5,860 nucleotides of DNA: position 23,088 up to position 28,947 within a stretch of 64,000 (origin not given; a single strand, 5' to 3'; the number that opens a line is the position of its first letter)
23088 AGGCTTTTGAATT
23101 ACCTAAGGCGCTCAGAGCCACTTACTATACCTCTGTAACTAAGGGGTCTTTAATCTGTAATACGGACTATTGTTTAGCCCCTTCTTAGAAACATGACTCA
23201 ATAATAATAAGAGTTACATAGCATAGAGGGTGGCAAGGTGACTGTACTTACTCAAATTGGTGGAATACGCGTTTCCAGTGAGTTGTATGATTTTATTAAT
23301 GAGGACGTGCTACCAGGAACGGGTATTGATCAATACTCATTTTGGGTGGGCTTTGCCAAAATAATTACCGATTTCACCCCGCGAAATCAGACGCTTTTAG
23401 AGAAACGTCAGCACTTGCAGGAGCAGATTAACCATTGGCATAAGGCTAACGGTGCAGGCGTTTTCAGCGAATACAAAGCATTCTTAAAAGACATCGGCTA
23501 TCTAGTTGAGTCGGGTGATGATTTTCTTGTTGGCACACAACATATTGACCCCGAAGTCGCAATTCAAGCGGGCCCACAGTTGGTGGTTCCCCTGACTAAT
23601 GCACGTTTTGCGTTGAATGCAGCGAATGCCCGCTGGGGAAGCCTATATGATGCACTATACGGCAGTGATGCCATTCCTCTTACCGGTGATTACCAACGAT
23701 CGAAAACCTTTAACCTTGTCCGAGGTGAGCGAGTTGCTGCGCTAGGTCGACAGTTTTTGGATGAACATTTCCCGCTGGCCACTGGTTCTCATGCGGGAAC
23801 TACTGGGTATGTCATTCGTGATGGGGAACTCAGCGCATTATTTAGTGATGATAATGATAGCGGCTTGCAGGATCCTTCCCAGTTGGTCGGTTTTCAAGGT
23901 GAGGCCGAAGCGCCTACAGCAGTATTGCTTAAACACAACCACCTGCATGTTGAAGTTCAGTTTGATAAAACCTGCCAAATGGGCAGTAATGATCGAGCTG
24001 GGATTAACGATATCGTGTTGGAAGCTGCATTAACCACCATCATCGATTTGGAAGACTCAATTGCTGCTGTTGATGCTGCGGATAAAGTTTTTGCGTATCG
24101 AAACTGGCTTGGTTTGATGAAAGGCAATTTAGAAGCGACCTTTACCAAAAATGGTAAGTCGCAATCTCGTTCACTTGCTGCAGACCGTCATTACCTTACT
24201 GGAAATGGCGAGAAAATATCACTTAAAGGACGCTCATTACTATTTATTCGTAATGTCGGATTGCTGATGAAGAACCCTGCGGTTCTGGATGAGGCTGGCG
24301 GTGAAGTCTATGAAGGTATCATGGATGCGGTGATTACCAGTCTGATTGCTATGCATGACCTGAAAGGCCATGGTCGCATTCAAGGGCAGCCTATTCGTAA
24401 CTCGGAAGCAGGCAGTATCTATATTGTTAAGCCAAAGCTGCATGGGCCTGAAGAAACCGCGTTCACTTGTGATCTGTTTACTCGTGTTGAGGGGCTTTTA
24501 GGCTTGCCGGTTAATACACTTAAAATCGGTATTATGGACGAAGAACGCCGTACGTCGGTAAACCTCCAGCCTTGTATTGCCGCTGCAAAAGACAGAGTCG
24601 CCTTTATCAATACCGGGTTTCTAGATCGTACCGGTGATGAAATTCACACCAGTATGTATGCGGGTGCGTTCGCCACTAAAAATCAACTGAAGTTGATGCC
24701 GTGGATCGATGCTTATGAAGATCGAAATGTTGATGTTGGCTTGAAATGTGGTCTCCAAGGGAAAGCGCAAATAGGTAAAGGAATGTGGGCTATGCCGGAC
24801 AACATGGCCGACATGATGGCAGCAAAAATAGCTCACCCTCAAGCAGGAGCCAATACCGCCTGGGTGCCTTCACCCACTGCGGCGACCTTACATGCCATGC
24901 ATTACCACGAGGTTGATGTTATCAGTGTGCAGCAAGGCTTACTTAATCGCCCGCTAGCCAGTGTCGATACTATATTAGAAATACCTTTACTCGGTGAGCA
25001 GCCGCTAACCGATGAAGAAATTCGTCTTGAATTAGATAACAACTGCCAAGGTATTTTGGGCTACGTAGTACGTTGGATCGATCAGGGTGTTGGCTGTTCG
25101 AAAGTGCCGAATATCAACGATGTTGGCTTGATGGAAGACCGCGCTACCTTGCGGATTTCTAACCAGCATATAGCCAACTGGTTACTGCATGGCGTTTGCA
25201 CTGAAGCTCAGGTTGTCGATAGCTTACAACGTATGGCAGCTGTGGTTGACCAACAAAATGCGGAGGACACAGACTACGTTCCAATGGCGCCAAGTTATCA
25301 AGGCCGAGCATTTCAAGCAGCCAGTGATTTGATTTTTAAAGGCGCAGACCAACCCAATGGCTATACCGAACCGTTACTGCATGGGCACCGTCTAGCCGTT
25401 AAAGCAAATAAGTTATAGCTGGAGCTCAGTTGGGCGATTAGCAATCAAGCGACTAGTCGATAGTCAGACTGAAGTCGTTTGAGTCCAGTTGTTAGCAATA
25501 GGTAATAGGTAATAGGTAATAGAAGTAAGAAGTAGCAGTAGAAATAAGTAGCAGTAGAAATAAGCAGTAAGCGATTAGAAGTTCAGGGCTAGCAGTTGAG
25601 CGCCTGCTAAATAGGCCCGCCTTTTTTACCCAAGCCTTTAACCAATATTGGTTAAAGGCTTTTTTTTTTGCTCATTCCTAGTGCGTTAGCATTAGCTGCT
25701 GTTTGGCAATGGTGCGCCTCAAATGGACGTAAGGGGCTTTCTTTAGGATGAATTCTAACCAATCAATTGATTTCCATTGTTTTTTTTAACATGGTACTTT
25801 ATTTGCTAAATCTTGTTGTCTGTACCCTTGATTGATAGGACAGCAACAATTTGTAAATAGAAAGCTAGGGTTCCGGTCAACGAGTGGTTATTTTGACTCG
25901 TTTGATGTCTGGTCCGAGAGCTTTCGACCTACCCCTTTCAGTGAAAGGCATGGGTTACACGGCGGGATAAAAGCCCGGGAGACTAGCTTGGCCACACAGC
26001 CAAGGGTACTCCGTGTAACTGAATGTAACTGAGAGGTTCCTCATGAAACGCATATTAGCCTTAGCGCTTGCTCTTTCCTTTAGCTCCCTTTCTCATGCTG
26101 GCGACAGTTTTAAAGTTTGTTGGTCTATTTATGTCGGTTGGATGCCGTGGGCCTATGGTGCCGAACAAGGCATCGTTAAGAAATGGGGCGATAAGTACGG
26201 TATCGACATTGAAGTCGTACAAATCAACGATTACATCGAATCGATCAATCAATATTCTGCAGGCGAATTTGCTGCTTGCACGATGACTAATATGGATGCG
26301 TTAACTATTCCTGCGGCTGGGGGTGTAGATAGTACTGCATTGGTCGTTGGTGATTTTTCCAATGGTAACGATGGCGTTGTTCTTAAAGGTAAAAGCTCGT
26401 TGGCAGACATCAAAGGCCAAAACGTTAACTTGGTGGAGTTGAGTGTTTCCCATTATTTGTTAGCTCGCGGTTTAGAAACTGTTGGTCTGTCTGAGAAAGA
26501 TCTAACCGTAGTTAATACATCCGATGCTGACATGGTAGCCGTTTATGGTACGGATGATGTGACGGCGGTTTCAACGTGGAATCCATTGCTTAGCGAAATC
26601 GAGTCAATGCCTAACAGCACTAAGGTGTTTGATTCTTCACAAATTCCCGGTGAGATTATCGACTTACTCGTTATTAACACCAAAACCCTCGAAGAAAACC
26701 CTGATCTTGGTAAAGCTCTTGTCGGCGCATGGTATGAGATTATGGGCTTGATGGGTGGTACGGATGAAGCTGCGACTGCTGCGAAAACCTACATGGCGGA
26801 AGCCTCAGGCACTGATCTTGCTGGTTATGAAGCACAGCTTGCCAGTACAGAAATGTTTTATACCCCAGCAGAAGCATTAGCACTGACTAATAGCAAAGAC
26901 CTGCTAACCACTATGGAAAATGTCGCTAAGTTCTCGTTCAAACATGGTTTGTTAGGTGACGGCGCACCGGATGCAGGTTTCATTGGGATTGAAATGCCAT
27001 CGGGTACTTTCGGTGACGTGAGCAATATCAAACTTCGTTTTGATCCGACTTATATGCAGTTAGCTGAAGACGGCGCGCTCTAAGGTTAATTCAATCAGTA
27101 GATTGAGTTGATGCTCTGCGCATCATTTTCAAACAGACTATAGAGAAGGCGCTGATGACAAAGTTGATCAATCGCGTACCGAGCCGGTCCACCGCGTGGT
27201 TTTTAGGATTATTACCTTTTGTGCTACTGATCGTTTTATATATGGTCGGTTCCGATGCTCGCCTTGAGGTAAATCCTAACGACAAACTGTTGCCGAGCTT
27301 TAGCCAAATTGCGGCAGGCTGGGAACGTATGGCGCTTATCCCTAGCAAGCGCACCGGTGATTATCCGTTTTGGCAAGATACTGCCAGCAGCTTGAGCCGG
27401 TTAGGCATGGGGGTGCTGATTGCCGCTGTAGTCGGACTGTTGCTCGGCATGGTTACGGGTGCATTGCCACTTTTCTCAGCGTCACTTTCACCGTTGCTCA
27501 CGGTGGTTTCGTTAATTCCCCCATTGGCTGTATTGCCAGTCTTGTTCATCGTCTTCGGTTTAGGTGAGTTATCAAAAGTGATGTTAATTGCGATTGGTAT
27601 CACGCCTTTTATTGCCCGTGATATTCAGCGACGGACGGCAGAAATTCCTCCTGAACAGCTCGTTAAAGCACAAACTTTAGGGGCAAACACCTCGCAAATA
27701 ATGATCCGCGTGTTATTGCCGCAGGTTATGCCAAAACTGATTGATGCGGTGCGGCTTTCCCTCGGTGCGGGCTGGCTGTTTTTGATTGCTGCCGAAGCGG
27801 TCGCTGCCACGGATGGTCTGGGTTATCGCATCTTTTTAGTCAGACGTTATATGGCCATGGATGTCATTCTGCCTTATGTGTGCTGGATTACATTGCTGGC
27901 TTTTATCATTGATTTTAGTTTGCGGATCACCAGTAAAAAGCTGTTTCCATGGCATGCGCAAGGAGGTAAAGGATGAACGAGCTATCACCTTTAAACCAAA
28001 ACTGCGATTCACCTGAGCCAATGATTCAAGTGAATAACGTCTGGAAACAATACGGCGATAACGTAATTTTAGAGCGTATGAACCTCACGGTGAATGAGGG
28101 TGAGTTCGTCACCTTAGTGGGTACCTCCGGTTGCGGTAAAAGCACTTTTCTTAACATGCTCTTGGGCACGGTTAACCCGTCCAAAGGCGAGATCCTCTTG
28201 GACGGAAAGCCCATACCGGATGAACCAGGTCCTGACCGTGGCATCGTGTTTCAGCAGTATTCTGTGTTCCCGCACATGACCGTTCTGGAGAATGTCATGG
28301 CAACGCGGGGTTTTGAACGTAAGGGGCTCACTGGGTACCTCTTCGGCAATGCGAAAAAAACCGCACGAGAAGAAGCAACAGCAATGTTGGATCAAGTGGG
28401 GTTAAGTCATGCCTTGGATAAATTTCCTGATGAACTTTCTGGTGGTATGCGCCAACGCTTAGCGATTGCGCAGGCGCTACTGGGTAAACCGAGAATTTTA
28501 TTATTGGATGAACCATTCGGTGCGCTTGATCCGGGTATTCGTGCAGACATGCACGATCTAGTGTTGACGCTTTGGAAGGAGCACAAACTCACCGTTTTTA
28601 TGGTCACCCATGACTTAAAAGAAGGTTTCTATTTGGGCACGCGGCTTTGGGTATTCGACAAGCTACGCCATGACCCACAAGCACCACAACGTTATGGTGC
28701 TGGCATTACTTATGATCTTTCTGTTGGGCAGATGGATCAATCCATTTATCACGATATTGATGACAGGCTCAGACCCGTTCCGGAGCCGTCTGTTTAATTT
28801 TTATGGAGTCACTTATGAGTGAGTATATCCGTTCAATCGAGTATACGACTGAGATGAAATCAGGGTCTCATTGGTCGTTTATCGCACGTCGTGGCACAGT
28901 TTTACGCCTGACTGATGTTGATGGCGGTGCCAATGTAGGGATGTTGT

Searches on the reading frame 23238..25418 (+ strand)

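Call 7: search_protein_families(library=ncbifam, proteins=[window:23238-25418:+])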
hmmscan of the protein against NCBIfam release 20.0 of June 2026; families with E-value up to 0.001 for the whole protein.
window:23238-25418:+ (726 aa): 4 families
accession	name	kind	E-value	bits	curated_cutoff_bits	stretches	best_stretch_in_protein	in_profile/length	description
NF002825.0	PRK02999.1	equivalog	0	1173.7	565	1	3-725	3-724/726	malate synthase G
TIGR01345.1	malate_syn_G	equivalog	0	1065.5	989.15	1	6-724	4-720/721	malate synthase G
NF006511.0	PRK08951.1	subfamily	2.2e-31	109.2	173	1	167-305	38-168/190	malate synthase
TIGR01344.1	malate_syn_A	equivalog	4.8e-10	38.3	594.5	1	395-677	188-468/511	malate synthase A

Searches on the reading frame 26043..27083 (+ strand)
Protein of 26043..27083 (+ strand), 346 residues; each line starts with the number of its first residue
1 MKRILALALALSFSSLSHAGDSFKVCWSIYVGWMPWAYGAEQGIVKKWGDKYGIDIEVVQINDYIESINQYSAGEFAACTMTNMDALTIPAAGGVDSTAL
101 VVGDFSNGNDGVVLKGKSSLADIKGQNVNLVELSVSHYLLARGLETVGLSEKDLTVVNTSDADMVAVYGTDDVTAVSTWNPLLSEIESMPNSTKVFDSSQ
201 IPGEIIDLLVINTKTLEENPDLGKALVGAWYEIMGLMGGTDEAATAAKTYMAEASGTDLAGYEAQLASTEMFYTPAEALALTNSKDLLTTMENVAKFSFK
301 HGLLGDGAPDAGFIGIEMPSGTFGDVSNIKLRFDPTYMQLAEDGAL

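Call 7: search_protein_families(library=ncbifam, proteins=[window:26043-27083:+])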
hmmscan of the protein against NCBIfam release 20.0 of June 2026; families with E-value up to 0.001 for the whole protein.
window:26043-27083:+ (346 aa): 5 families
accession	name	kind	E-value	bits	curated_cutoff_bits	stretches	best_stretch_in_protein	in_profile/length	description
TIGR03427.1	ABC_peri_uca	equivalog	1.4e-165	550.3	333.9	1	21-346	2-328/328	putative urea ABC transporter substrate-binding protein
TIGR01728.1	SsuA_fam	subfamily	5.5e-22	78.3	163.5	1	31-305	9-275/290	aliphatic sulfonate ABC transporter substrate-binding protein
TIGR01729.1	taurine_ABC_bnd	equivalog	7.8e-12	45.2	304.25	1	98-227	71-203/300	taurine ABC transporter substrate-binding protein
NF008588.0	PRK11553.1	subfamily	1.7e-07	30.5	299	1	119-188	123-192/319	aliphatic sulfonate ABC transporter substrate-binding protein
NF008553.0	PRK11480.1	equivalog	2.7e-05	23.5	490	1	101-226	98-224/320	taurine ABC transporter substrate-binding protein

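Call 16: find_related_loci(query=window:26043-27083:+, collection=genome_contigs, flank=3000)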
Query window:26043-27083:+ (346 aa) in genome_contigs; peptide patterns used: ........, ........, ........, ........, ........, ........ (x = any residue, [..] = any of these).
599 stretches matched a pattern (row limit reached: there are more); 593 encode a relative of the query (tblastn E <= 1e-3); the best 80 are kept; 80 distinct loci.
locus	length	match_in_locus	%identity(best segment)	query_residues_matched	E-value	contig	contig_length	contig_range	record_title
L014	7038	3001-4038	88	1-346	0e+0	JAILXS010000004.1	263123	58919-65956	MAG: Neptuniibacter sp. isolate PBSAgamm2 PBSAgamm2_contig_4, whole genome shotgun sequence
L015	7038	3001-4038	88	1-346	0e+0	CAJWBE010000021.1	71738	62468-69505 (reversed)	MAG TPA_asm: uncultured Oleiphilus sp. isolate SRR5469033_bin.54_MetaBAT_v2.12.1_MAG genome assembly, contig: NODE_181_l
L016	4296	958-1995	84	1-346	0e+0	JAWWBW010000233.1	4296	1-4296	MAG: Oleiphilaceae bacterium isolate HN16.bin.21 k141_1154957_length_4296_cov_10.0000, whole genome shotgun sequence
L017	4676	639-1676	86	1-346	0e+0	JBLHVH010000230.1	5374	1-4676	MAG: Oleiphilaceae bacterium isolate 3300047666_12 Ga0491196_0027175, whole genome shotgun sequence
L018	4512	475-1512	80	1-346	0e+0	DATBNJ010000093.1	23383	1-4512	MAG TPA_asm: Marinagarivorans sp. isolate SMAG_U4021 k141_152120, whole genome shotgun sequence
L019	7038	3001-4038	80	1-346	0e+0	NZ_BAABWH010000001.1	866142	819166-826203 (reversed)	Thalassolituus maritimus strain 5NW40-0001 sequence01, whole genome shotgun sequence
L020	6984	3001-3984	83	19-346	0e+0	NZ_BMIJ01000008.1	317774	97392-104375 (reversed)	Marinobacterium zhoushanense strain CGMCC 1.15341 sequence08, whole genome shotgun sequence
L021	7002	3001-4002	82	13-346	0e+0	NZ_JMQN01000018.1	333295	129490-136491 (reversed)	Marinobacterium lacunae strain AK27 AUG5_contig_2, whole genome shotgun sequence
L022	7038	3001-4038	80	1-346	0e+0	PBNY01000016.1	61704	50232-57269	MAG: Oceanospirillaceae bacterium isolate SP177 MHASMcontig_1684048, whole genome shotgun sequence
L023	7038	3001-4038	77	1-346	0e+0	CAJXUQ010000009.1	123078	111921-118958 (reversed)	MAG TPA_asm: uncultured Haliea sp. isolate SRR3933381_bin.12_MetaBAT_v2.12.1_MAG genome assembly, contig: NODE_38_length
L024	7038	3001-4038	78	1-346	0e+0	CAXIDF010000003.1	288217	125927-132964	MAG TPA_asm: uncultured Halieaceae bacterium isolate ERR7163067_binner23_77 genome assembly, contig: ERZ8868625.77, whol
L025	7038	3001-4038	79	1-346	0e+0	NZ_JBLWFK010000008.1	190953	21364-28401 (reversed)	Haliea sp. E17 contig_8, whole genome shotgun sequence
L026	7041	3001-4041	77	1-346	0e+0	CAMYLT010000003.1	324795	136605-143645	MAG: uncultured Porticoccus sp. isolate Biocath_Gamma_027 genome assembly, contig: k127_7840, whole genome shotgun seque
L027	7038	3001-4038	78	1-346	0e+0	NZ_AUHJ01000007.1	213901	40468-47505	Haliea salexigens DSM 19537 G533DRAFT_scaffold00007.7_C, whole genome shotgun sequence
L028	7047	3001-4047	76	2-346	0e+0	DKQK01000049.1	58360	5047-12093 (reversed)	MAG TPA_asm: Gammaproteobacteria bacterium UBA7310 UBA7310_contig_1106, whole genome shotgun sequence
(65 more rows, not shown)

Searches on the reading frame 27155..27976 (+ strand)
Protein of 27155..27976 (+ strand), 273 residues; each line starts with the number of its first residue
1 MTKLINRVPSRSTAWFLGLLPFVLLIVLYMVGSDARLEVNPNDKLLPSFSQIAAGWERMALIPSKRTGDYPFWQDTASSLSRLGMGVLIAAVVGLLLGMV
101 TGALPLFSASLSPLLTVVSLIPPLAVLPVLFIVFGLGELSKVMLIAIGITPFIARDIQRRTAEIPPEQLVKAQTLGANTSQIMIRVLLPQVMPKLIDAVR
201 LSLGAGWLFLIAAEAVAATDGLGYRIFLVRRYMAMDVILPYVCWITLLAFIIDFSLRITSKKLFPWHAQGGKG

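Call 7: search_protein_families(library=ncbifam, proteins=[window:27155-27976:+])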
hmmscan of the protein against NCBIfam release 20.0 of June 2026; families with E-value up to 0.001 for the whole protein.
window:27155-27976:+ (273 aa): 18 families
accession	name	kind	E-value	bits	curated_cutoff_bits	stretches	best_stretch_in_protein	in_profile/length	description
NF007545.0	PRK10160.1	equivalog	3e-38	131.8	342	1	44-269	50-273/275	taurine ABC transporter permease TauC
NF040733.1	ABC_perm_U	equivalog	1.6e-29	103.2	295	1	72-268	54-250/251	ABC transporter permease subunit SaoP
TIGR01183.1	ntrB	equivalog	4.1e-22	78.9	209.05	1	72-250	16-193/202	nitrate ABC transporter permease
NF008470.0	PRK11365.1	equivalog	1.6e-20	73.6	347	1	42-267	35-253/263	aliphatic sulfonate ABC transporter permease SsuC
TIGR03416.1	ABC_choXWV_perm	equivalog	1.6e-09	37.6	363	1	71-252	83-263/267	choline ABC transporter permease subunit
TIGR01097.1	PhnE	equivalog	4.1e-09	36.3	216.7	1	22-199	10-188/252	phosphonate ABC transporter, permease protein PhnE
NF008049.0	PRK10782.1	subfamily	5.9e-08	32.7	212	1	133-254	84-205/217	methionine ABC transporter permease MetI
NF043080.1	MMSYN1_0166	equivalog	1.3e-07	30.8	370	1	73-203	99-230/307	oligopeptide ABC transporter permease OppC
NF008208.0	PRK10971.1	equivalog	3.1e-07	30.2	415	1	145-203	147-205/277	sulfate/thiosulfate ABC transporter permease CysT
TIGR00969.1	3a0106s02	subfamily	4.1e-07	29.7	240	1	145-203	149-208/272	sulfate ABC transporter permease subunit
NF008196.0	PRK10952.1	equivalog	4.2e-07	29.1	439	1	68-253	138-322/356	glycine betaine/L-proline ABC transporter permease ProW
TIGR02139.1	permease_CysT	equivalog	1.6e-06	27.9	246.1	1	142-203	137-197/265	sulfate ABC transporter permease subunit CysT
NF011624.0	PRK15050.1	equivalog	8.3e-06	25.1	247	1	149-203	172-226/297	2-aminoethylphosphonate ABC transporter permease subunit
NF045476.1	Opp4C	equivalog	9.8e-05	21.7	350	1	87-204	87-207/278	oligopeptide ABC transporter permease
NF045475.1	Opp3C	equivalog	0.00016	20.9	450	1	87-203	134-256/328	oligopeptide ABC transporter permease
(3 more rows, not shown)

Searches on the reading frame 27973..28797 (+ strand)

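Call 7: search_protein_families(library=ncbifam, proteins=[window:27973-28797:+])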
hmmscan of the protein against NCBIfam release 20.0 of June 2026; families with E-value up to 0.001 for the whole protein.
window:27973-28797:+ (274 aa): 187 families (the best 25 are shown)
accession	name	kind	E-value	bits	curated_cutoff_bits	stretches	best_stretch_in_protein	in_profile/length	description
TIGR01184.1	ntrCD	subfamily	5e-56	189.8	291.8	1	33-227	1-187/230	nitrate ABC transporter ATP-binding protein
NF008421.0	PRK11248.1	equivalog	3.6e-53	180.6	357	1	17-227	1-201/255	taurine ABC transporter ATP-binding subunit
TIGR03265.1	PhnT2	equivalog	5.9e-52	177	457.7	1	16-230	3-210/353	putative 2-aminoethylphosphonate ABC transporter ATP-binding protein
NF006987.0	PRK09452.1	equivalog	6.9e-52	176.4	482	1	6-230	6-223/378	spermidine/putrescine ABC transporter ATP-binding protein PotA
NF043075.1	MMSYN1_0197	equivalog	1.1e-50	172.5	550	1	17-230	2-208/341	spermidine/putrescine ABC transporter ATP-binding protein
NF040729.1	ABC_ATP_SaoA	equivalog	4.1e-49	167.2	360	1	19-229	3-207/248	ABC transporter ATP-binding protein SaoA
TIGR00968.1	3a0106s01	subfamily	6.6e-49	166.6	342.75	1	18-230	1-206/237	sulfate ABC transporter ATP-binding protein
TIGR01186.1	proV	subfamily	7.9e-49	166.7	326.6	1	27-227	3-202/363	betaine/proline/choline family ABC transporter ATP-binding protein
NF008420.0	PRK11247.1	equivalog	1.2e-47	162.3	395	1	18-226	13-205/257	aliphatic sulfonates ABC transporter ATP-binding protein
NF008513.0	PRK11432.1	equivalog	2.5e-45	154.9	496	1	17-230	6-212/351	ferric ABC transporter ATP-binding protein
NF008653.0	PRK11650.1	subfamily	3.2e-44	151.4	432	1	17-230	3-210/357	sn-glycerol-3-phosphate ABC transporter ATP-binding protein UgpC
NF008233.0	PRK11000.1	equivalog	4.8e-44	150.7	568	1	18-230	4-209/369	maltose/maltodextrin ABC transporter ATP-binding protein MalK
NF007027.0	PRK09493.1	equivalog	6.7e-44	150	379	1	17-231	1-212/240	glutamine ABC transporter ATP-binding protein GlnQ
TIGR01277.1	thiQ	equivalog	4.4e-43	147.4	245.05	1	27-225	8-199/213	thiamine ABC transporter ATP-binding protein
TIGR03258.1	PhnT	equivalog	9.1e-43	146.6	499.15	1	18-226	9-211/359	2-aminoethylphosphonate ABC transport system ATP-binding subunit PhnT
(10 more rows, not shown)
